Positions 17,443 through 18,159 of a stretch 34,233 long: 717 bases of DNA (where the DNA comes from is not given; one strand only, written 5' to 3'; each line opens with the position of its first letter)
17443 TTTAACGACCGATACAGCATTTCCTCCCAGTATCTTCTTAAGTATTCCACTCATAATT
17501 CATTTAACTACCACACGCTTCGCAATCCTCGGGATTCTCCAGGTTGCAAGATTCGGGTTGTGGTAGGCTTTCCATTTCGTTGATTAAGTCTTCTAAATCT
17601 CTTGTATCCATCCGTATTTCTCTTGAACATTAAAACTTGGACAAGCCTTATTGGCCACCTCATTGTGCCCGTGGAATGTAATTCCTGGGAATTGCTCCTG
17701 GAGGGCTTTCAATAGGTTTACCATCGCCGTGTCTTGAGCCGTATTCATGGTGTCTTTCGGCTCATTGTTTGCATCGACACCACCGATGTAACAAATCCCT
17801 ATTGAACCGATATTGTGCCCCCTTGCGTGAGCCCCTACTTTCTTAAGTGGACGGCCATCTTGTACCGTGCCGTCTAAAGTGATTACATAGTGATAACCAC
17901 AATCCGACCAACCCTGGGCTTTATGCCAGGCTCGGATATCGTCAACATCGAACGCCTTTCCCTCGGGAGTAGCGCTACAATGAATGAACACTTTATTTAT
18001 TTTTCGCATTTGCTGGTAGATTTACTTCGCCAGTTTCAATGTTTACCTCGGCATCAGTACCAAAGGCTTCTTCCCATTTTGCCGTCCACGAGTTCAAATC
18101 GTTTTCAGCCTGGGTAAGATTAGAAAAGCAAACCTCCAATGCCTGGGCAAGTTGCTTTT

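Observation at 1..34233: About five-fold excess of the palindromic pentamer CCWGG across the genome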

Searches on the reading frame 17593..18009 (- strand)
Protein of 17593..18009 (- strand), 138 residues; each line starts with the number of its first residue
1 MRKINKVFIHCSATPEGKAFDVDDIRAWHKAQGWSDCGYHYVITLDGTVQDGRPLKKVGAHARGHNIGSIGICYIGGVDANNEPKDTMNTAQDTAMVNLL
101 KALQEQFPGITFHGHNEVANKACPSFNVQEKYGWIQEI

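Call 9: search_protein_families(library=pfam, max_evalue=0.01, proteins=[window:17593-18009:-])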
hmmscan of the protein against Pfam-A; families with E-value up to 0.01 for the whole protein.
window:17593-18009:- (138 aa): 1 family
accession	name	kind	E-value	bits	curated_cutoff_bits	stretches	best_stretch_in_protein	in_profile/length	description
PF01510.30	Amidase_2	-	8.6e-16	58.9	26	1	2-125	3-130/131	N-acetylmuramoyl-L-alanine amidase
